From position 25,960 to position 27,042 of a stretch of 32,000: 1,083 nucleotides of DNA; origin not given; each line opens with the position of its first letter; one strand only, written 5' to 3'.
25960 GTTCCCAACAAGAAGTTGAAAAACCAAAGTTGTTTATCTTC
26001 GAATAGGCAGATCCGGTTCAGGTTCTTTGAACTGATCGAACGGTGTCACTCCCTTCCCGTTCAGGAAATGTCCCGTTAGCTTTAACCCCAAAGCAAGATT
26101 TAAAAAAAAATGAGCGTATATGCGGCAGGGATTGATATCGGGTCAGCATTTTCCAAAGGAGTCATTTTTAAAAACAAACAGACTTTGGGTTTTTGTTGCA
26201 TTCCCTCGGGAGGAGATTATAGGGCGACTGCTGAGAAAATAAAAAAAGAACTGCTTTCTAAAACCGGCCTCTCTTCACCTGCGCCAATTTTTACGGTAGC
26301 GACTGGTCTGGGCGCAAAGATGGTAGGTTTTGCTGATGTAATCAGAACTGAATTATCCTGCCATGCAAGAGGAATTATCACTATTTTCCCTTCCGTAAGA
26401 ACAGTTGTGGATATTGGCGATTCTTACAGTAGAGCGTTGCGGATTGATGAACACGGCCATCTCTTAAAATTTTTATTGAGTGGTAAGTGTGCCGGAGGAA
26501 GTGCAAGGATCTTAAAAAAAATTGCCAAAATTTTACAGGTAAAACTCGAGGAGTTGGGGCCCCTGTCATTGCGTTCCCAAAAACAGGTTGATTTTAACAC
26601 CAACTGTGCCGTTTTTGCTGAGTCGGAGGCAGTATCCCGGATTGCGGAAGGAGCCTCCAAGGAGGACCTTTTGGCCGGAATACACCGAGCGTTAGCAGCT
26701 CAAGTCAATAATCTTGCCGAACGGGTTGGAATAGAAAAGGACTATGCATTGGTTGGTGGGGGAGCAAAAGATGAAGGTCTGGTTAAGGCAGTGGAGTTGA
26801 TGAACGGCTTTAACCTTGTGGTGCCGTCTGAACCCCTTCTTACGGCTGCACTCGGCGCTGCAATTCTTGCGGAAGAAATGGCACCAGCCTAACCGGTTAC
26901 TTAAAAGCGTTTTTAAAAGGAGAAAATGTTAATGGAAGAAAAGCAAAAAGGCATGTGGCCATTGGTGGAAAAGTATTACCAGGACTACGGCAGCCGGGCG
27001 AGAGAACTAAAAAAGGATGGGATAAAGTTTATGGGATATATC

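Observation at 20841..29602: Island-borne BCR/2-hydroxyacyl-CoA-dehydratase-type radical enzyme with two unlike ATPases, a GlcD/GlcF-type dehydrogenase and an MBL hydrolase; substrate unknown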

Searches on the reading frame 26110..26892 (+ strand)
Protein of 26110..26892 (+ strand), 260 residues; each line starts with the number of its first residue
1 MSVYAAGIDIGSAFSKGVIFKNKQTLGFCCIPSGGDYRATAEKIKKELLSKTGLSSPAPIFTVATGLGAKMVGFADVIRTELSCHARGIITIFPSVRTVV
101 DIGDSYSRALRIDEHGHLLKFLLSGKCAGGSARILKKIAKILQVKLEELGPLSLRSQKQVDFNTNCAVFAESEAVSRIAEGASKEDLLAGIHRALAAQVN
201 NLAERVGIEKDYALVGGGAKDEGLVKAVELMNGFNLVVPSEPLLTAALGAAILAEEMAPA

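Call 3: search_protein_families(library=pfam, proteins=[window:26110-26892:+])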
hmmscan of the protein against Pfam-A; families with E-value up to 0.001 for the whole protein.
window:26110-26892:+ (260 aa): 1 family
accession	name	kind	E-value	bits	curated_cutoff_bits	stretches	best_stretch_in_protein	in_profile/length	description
PF01869.26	BcrAD_BadFG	-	2.2e-44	152.4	31.5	1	7-254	2-271/271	BadF/BadG/BcrA/BcrD ATPase family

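Call 4: search_protein_families(library=ncbifam, proteins=[window:26110-26892:+])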
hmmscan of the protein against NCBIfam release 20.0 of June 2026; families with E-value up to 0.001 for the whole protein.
window:26110-26892:+ (260 aa): 5 families
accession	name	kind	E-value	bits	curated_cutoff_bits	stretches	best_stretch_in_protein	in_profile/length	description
TIGR00241.1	CoA_E_activ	domain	1.3e-58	198.5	125.4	1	5-253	2-248/248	acyl-CoA dehydratase activase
TIGR03192.1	benz_CoA_bzdQ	equivalog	3.8e-38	131.6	380.2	1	4-253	33-285/293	benzoyl-CoA reductase, bzd-type, subunit Q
TIGR02259.1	benz_CoA_red_A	equivalog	7.9e-37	127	578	1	61-229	232-402/432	benzoyl-CoA reductase subunit A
TIGR02261.1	benz_CoA_red_D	equivalog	2.5e-32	112.1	312.85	1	5-229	3-232/262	benzoyl-CoA reductase subunit D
TIGR03286.1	methan_mark_15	hypoth_equivalog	1.7e-30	106.3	455.75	1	5-256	146-403/404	methanogenesis marker 15 protein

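Call 72: search_solved_structures(query=window:26110-26889:+, max_evalue=0.00001, show_alignments=4)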
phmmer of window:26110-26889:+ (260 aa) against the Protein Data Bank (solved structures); distinct sequences matched with E-value up to 0.00001: 5.
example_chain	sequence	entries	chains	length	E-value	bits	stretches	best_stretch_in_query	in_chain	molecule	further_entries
4eht_A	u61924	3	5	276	7e-60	205.8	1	4-256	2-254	Activator of 2-hydroxyisocaproyl-CoA dehydratase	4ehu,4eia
9gai_D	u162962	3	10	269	1.5e-48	168.7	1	4-254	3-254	3-methylbenzoyl-CoA reductase alpha subunit MbdQ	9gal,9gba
1hux_A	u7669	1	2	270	3.1e-48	167.6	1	1-257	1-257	ACTIVATOR OF (R)-2-HYDROXYGLUTARYL-COA DEHYDRATASE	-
7yyl_E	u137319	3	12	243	2.8e-34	121.9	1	6-256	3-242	Putative CoA-substrate-specific enzyme activase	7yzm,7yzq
9gai_C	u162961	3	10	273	1.4e-32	116.3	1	3-254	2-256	3-methylbenzoyl-CoA reductase delta subunit MbdP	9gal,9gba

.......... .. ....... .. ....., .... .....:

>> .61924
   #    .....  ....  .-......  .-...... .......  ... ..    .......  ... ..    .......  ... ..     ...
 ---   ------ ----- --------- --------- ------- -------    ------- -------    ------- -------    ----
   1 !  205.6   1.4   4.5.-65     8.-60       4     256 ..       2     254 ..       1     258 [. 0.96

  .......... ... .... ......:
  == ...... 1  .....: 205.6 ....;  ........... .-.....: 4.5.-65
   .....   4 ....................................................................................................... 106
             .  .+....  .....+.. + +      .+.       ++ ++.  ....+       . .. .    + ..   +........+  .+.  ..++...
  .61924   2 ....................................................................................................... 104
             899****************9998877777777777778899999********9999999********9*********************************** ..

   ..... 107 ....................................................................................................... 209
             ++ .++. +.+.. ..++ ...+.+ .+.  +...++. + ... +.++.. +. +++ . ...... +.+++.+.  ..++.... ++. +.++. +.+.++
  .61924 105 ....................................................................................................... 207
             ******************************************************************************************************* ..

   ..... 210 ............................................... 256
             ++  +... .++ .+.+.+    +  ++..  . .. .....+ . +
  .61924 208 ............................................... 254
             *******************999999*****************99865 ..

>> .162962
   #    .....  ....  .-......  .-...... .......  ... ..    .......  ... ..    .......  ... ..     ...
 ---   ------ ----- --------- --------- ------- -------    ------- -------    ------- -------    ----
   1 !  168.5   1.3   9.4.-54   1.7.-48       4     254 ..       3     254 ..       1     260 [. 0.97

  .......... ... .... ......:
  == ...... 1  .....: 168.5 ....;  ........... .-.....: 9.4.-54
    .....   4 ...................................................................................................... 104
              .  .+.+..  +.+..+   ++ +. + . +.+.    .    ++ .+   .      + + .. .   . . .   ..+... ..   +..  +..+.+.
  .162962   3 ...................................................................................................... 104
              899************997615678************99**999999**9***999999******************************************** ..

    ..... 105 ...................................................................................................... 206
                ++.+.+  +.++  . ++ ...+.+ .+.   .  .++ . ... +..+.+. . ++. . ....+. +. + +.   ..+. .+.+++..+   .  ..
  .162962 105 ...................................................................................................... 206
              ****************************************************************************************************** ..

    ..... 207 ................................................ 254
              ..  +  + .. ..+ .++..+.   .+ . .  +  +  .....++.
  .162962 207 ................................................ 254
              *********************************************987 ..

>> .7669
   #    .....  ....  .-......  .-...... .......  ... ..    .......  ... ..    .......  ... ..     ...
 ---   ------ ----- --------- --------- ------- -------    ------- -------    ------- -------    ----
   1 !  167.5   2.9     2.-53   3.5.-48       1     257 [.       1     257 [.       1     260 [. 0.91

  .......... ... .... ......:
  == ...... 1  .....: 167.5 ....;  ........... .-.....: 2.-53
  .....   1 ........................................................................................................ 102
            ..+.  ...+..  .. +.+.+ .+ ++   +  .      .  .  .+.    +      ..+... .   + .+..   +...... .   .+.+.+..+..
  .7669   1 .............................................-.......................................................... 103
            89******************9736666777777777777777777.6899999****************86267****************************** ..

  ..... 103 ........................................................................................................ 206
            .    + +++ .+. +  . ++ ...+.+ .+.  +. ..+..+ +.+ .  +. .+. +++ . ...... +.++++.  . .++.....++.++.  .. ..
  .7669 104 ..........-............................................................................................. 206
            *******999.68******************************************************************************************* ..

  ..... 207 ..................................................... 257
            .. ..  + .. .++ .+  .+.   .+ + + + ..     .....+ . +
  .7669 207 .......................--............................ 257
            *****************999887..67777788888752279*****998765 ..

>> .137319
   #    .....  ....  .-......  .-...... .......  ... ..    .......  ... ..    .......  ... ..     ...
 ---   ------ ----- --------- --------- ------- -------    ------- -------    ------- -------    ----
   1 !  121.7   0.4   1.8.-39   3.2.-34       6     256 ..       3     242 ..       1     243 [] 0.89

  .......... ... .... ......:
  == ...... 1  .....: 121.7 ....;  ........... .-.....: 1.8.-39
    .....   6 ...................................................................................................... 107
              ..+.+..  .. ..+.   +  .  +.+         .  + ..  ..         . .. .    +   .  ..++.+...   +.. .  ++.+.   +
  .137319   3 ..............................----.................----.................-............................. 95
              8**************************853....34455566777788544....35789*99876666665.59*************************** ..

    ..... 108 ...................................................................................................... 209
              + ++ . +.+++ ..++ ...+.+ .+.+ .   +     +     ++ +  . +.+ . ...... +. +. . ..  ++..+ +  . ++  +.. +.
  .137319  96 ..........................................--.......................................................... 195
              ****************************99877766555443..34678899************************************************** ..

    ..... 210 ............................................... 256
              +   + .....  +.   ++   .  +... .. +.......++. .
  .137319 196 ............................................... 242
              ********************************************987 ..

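Call 75: search_solved_structures(query=window:26110-26889:+, max_evalue=0.00001, show_alignments=5)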
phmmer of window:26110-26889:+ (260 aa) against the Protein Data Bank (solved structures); distinct sequences matched with E-value up to 0.00001: 5.
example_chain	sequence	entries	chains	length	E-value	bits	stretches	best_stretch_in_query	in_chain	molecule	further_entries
4eht_A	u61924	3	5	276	7e-60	205.8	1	4-256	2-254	Activator of 2-hydroxyisocaproyl-CoA dehydratase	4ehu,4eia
9gai_D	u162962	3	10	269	1.5e-48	168.7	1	4-254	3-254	3-methylbenzoyl-CoA reductase alpha subunit MbdQ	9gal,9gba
1hux_A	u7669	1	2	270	3.1e-48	167.6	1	1-257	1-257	ACTIVATOR OF (R)-2-HYDROXYGLUTARYL-COA DEHYDRATASE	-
7yyl_E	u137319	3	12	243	2.8e-34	121.9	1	6-256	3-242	Putative CoA-substrate-specific enzyme activase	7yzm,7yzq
9gai_C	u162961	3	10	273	1.4e-32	116.3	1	3-254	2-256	3-methylbenzoyl-CoA reductase delta subunit MbdP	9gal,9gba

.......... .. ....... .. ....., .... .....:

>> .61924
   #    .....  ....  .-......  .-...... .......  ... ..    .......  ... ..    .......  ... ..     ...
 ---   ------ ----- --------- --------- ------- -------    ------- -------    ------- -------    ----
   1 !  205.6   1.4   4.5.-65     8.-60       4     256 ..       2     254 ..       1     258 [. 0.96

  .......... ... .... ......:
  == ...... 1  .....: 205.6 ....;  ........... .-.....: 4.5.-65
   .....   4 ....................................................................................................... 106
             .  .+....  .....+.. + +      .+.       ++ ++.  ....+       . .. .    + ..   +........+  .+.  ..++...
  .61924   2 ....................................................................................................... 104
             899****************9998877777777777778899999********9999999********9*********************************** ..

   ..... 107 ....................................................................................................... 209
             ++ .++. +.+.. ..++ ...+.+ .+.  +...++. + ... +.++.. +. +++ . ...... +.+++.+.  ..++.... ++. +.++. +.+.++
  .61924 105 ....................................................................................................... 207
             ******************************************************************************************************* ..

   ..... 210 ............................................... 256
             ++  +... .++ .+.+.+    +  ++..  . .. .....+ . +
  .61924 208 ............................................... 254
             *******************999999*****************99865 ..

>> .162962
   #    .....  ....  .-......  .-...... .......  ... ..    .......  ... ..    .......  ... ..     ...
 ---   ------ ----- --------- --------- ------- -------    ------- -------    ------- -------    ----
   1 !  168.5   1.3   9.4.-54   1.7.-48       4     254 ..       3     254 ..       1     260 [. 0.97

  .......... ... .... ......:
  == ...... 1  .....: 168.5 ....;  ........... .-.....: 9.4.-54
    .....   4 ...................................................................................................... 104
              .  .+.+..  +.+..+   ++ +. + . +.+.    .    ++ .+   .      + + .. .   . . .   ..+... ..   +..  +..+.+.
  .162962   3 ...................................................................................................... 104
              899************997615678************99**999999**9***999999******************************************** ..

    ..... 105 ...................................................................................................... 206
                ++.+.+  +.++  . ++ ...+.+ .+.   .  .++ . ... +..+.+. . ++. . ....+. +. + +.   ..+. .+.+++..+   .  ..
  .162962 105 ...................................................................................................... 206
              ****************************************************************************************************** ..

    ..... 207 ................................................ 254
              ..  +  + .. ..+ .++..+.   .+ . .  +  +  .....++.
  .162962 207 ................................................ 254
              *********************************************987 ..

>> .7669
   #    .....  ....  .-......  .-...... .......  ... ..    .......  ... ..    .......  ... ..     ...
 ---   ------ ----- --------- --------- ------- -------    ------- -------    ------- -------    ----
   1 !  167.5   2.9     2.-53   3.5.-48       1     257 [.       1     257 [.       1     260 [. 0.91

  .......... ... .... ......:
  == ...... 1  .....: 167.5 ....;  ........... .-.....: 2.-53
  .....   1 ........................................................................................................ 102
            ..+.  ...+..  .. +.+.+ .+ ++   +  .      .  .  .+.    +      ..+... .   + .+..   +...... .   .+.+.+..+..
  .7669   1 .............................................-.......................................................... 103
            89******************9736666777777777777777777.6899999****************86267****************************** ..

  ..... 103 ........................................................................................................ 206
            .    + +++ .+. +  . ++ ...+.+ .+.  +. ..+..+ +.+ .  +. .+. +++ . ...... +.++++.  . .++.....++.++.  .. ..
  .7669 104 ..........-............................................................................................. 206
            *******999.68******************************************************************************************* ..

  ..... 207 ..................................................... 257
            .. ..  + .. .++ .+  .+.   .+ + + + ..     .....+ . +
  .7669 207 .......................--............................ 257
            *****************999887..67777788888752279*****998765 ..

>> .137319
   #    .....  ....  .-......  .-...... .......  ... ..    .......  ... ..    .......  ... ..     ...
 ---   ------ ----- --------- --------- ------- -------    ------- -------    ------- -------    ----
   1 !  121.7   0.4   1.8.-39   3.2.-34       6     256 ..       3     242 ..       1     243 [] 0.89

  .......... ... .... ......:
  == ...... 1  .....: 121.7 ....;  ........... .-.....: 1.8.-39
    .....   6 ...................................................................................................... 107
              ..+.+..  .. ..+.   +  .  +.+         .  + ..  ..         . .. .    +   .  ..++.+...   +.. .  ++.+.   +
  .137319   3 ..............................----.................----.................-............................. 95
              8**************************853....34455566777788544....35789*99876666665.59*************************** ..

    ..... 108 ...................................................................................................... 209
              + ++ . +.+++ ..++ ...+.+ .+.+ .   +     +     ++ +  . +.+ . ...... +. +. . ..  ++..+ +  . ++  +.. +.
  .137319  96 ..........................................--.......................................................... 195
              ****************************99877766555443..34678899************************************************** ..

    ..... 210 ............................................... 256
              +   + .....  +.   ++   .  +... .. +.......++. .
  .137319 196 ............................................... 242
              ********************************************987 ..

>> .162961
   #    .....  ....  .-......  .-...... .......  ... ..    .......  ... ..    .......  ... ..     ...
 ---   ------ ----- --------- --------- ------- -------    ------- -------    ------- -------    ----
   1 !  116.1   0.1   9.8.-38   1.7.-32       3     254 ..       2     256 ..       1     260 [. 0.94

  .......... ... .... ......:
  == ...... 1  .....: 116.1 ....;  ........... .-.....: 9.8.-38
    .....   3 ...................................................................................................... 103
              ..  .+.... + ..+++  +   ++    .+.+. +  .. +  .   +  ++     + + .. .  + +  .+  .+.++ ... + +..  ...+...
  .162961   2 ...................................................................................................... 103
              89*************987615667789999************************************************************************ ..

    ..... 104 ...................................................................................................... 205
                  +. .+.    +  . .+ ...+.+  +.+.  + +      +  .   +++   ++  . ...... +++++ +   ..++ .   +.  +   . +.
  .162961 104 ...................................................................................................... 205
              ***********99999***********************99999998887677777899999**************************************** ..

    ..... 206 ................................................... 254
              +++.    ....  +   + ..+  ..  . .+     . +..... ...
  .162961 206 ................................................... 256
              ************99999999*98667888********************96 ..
